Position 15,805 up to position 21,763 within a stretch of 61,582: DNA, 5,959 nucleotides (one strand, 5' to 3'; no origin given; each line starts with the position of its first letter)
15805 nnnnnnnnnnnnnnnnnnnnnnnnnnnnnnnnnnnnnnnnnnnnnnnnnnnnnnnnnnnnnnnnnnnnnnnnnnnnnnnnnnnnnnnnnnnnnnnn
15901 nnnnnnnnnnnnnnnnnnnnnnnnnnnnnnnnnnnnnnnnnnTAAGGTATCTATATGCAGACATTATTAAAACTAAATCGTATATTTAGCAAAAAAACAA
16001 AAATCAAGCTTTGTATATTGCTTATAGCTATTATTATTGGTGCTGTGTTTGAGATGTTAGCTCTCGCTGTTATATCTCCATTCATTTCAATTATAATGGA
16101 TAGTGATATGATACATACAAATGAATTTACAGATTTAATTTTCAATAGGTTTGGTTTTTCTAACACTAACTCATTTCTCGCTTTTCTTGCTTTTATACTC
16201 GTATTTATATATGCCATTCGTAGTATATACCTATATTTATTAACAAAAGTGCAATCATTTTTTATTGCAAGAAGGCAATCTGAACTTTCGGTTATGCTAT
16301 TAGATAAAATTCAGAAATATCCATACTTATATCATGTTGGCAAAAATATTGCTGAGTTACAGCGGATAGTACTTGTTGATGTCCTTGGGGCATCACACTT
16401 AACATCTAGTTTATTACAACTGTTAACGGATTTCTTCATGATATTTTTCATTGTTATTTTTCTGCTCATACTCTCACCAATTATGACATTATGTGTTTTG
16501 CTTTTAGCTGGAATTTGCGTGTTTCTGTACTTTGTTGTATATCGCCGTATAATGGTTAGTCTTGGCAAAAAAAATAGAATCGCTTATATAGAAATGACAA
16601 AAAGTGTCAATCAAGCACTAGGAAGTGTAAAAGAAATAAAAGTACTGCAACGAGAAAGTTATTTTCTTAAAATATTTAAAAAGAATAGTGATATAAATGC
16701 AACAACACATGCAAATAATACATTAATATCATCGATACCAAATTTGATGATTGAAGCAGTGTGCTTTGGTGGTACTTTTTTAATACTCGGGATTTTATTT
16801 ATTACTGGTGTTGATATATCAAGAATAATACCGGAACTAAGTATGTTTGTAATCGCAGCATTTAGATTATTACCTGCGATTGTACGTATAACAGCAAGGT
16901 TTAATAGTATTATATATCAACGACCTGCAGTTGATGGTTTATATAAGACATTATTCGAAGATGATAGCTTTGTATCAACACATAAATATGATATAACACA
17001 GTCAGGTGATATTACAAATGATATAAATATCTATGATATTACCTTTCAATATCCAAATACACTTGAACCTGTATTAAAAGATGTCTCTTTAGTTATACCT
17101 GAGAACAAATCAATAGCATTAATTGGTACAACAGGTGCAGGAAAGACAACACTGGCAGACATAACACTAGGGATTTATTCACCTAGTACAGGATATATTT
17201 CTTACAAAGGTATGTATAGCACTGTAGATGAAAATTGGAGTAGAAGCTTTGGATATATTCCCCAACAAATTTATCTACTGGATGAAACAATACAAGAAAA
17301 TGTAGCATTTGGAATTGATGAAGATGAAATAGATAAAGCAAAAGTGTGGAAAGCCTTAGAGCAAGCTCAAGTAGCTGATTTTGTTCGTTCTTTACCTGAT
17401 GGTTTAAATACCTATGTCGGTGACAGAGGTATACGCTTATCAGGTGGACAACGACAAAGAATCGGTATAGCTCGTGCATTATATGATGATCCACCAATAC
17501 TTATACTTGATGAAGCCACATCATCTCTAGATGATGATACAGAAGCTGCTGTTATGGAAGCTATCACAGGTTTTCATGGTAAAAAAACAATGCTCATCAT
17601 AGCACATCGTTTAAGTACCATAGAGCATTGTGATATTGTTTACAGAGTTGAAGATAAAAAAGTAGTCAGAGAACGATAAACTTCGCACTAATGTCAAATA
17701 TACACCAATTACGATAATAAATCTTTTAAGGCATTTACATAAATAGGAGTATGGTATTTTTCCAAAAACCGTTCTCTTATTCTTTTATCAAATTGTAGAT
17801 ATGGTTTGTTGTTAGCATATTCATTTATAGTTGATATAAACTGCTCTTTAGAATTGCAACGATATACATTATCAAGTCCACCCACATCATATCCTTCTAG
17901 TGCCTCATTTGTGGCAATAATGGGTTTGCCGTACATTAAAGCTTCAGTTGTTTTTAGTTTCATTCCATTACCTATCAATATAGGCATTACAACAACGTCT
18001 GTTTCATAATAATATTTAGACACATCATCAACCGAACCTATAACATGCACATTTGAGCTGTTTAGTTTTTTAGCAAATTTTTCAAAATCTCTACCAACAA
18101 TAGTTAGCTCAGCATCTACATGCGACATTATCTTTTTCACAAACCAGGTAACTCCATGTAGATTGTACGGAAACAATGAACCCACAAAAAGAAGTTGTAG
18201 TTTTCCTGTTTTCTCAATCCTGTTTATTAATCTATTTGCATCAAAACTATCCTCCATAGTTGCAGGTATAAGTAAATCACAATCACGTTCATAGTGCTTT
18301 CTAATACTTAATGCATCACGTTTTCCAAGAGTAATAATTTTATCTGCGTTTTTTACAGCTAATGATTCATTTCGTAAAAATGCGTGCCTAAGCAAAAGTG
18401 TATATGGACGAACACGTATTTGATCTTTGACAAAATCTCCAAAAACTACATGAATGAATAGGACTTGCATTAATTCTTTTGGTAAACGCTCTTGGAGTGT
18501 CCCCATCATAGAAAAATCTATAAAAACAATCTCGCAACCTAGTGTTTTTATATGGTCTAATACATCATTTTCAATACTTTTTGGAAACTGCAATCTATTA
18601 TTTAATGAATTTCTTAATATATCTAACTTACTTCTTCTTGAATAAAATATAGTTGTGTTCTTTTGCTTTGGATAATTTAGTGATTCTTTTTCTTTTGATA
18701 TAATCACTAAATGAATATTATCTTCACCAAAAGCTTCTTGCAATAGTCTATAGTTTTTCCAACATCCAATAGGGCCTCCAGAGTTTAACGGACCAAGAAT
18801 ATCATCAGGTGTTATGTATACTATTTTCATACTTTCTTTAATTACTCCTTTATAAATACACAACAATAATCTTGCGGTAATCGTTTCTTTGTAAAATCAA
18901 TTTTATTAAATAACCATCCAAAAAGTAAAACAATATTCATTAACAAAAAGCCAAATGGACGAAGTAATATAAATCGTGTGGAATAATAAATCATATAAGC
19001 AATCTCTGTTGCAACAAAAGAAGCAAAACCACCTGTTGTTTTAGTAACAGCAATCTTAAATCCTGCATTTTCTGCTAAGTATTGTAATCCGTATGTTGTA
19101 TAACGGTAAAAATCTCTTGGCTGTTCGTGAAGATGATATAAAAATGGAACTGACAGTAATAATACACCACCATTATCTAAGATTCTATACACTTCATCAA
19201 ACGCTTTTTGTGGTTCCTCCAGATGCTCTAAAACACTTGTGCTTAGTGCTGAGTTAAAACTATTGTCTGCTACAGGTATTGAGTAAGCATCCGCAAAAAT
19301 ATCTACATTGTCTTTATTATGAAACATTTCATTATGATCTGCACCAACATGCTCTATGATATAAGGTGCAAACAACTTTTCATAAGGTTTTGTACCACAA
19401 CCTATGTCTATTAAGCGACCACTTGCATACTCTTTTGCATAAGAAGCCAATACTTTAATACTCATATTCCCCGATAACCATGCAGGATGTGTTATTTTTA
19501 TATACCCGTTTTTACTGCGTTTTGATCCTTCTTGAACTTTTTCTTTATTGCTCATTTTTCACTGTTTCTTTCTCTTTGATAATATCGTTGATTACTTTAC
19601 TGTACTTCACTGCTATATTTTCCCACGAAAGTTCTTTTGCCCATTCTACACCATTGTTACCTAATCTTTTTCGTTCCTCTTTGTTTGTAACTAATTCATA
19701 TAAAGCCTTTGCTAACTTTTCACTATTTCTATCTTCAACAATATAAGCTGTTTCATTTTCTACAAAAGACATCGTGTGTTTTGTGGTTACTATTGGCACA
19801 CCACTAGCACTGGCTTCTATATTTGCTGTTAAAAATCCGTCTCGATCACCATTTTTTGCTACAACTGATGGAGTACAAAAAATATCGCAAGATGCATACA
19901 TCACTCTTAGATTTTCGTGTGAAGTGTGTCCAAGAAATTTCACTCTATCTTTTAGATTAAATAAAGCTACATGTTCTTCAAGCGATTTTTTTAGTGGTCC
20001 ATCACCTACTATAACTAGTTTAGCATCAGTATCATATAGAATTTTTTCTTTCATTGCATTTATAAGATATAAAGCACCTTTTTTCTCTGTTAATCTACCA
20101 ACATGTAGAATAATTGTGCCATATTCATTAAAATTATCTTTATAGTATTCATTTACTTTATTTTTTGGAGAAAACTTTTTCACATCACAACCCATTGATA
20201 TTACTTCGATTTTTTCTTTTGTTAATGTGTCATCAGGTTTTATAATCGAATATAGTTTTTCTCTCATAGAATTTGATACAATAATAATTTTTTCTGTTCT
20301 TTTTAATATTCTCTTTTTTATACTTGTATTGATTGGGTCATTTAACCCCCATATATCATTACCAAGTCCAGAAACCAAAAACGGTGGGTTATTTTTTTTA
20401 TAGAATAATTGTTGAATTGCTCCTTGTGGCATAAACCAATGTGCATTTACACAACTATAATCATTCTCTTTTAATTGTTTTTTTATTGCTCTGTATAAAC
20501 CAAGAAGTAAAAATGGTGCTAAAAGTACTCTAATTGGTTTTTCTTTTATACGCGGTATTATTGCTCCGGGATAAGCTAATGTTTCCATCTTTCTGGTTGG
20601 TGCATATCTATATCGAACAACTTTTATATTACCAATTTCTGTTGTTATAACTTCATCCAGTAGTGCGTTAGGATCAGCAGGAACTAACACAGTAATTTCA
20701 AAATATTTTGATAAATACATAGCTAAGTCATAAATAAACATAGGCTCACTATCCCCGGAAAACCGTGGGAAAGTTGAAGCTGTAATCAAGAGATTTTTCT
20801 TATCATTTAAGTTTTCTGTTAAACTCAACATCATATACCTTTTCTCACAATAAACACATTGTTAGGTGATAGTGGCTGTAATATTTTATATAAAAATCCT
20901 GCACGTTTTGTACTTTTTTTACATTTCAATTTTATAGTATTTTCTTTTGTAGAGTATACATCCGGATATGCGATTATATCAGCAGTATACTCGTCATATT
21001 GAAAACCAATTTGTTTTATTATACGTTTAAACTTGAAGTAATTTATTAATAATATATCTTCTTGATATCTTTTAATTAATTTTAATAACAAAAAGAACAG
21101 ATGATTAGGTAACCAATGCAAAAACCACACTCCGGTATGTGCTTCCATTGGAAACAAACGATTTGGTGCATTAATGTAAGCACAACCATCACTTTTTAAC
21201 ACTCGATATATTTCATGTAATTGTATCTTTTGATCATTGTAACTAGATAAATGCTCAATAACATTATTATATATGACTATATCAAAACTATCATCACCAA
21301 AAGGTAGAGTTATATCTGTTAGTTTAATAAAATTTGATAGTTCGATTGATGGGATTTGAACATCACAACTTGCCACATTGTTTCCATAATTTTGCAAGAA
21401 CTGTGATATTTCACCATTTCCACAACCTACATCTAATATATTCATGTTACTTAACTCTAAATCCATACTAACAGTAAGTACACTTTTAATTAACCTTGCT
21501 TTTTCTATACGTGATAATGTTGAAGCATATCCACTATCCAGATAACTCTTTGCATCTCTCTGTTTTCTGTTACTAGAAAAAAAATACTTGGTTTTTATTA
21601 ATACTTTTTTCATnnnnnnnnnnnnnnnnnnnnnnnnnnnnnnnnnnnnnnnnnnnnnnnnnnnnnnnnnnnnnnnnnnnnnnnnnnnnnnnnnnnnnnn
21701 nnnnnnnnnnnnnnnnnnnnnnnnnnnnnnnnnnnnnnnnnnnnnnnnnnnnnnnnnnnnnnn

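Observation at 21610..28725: Duplicated two-part membrane module (TM-anchored ~150-aa ectodomain + ~500-aa polytopic protein) wired to GT2 enzymes: candidate undescribed extracytoplasmic glycosylation machine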

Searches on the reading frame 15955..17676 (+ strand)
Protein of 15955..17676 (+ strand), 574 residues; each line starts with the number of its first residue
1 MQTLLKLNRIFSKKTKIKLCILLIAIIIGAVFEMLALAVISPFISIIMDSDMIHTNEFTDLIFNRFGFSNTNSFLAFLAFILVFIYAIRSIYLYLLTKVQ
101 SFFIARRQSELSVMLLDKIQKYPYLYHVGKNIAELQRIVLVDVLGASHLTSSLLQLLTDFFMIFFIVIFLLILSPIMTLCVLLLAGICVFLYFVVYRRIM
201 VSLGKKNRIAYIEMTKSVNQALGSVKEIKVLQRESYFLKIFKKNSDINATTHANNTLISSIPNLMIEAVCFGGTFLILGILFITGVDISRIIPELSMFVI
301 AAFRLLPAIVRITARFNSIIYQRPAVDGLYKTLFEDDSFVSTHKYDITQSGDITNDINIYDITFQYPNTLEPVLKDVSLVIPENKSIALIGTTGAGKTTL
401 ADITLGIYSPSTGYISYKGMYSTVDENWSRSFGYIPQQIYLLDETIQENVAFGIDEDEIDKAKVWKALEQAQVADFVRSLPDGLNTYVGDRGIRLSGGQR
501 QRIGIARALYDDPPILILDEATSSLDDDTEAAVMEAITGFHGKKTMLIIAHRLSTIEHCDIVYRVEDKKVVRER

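Call 35: search_protein_families(library=pfam, proteins=[window:15955-17676:+], max_evalue=0.0001)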
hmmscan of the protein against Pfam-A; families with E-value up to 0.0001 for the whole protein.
window:15955-17676:+ (574 aa): 3 families
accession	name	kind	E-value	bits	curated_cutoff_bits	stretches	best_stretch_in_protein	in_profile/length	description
PF00005.33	ABC_tran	-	1.3e-27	97.5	25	1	374-523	1-137/137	ABC transporter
PF00664.28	ABC_membrane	-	3.4e-14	53.6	28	1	19-282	1-249/274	ABC transporter transmembrane region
PF02463.25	SMC_N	-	7.3e-07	29.3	40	1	448-567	107-213/220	RecF/RecN/SMC N terminal domain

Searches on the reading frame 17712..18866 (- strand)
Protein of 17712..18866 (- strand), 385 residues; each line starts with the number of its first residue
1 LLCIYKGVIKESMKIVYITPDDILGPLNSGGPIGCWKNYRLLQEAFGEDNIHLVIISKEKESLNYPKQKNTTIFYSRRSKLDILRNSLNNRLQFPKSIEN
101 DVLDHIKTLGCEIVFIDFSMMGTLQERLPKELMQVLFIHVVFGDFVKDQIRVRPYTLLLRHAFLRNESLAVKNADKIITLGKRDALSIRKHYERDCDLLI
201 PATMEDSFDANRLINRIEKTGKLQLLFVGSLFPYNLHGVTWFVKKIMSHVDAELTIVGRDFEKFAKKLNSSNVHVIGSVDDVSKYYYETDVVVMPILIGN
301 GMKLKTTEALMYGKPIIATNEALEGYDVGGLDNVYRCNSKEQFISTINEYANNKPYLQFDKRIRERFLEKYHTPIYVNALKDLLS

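Call 35: search_protein_families(library=pfam, proteins=[window:17712-18866:-], max_evalue=0.0001)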
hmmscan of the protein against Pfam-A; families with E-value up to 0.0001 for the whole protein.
window:17712-18866:- (385 aa): 2 families
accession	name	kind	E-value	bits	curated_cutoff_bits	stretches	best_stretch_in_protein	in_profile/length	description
PF13692.12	Glyco_trans_1_4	-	8.2e-20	71.9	27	1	224-322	3-110/142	Glycosyl transferases group 1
PF00534.26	Glycos_transf_1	-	3.5e-12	46.6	26.4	1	219-353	12-158/172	Glycosyl transferases group 1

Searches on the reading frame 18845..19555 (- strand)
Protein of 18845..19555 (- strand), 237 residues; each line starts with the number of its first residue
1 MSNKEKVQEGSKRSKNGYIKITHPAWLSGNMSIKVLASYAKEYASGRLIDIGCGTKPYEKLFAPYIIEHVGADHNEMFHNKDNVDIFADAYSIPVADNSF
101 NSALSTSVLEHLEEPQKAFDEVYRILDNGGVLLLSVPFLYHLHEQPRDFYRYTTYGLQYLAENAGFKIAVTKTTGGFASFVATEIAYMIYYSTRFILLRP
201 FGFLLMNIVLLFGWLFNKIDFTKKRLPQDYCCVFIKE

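Call 5: search_protein_families(library=pfam, proteins=[window:18845-19555:-], max_evalue=0.01)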
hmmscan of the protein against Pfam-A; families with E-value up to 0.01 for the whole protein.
window:18845-19555:- (237 aa): 5 families
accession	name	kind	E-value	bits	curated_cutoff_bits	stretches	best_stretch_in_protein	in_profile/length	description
PF08241.18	Methyltransf_11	-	6.7e-14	52.7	21.2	1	49-133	1-94/95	Methyltransferase domain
PF13489.12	Methyltransf_23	-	7.6e-12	45.7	27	1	42-145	20-127/164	Methyltransferase domain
PF13847.12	Methyltransf_31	-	5.6e-06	26.5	27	1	88-138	61-113/145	Methyltransferase domain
PF13649.12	Methyltransf_25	-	6.7e-06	27.2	27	1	50-130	3-97/97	Methyltransferase domain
PF08242.18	Methyltransf_12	-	4.1e-05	24.7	30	1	51-132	3-98/98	Methyltransferase domain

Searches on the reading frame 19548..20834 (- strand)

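Call 5: search_protein_families(library=pfam, proteins=[window:19548-20834:-], max_evalue=0.01)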
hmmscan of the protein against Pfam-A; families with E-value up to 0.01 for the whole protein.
window:19548-20834:- (429 aa): 5 families
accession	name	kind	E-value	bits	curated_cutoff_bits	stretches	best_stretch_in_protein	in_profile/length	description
PF00534.26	Glycos_transf_1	-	2e-33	115.8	26.4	1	234-397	10-171/172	Glycosyl transferases group 1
PF13692.12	Glyco_trans_1_4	-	8.7e-29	101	27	1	241-384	3-142/142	Glycosyl transferases group 1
PF13439.12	Glyco_transf_4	-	7.4e-12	46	28.5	1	33-219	7-169/170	Glycosyltransferase Family 4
PF13477.12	Glyco_trans_4_2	-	1.1e-06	29.3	23.4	1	103-186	56-138/139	Glycosyl transferase 4-like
PF13524.12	Glyco_trans_1_2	-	1e-05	26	25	1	269-397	13-127/144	Glycosyl transferase-like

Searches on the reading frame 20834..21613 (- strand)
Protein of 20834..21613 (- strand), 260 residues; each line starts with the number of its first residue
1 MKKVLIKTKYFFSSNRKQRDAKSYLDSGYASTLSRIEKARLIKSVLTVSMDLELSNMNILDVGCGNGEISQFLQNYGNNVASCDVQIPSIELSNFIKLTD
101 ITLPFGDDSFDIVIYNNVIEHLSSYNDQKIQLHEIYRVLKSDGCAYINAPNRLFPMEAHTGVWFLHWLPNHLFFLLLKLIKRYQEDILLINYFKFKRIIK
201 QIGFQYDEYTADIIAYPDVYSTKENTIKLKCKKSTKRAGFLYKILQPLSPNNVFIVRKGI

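Call 5: search_protein_families(library=pfam, proteins=[window:20834-21613:-], max_evalue=0.01)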
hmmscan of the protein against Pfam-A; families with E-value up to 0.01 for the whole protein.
window:20834-21613:- (260 aa): 11 families
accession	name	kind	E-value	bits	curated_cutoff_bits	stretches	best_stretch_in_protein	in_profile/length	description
PF08241.18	Methyltransf_11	-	2e-15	57.6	21.2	1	60-146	1-94/95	Methyltransferase domain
PF13847.12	Methyltransf_31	-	4.1e-11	43.2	27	1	55-151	3-113/145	Methyltransferase domain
PF13649.12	Methyltransf_25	-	1.5e-10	42.1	27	1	59-143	1-97/97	Methyltransferase domain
PF13489.12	Methyltransf_23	-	3.6e-10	40.2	27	1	51-169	18-137/164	Methyltransferase domain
PF08242.18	Methyltransf_12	-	2e-09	38.5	30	1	60-144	1-97/98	Methyltransferase domain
PF01209.24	Ubie_methyltran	-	6.5e-07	29.4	20.1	1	94-210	101-222/233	ubiE/COQ5 methyltransferase family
PF05148.21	Methyltransf_8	-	7.2e-06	26.5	27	1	55-148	72-157/219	Hypothetical methyltransferase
PF05219.18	DREV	-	0.00075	19.1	26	1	47-145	86-184/265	DREV methyltransferase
PF03848.20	TehB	-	0.0011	18.9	20.4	1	54-96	29-71/193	Tellurite resistance protein TehB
PF05175.20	MTS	-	0.0019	18.3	23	1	53-94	30-72/170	Methyltransferase small domain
PF02353.26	CMAS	-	0.0099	15.7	27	0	35-82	42-90/273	Mycolic acid cyclopropane synthetase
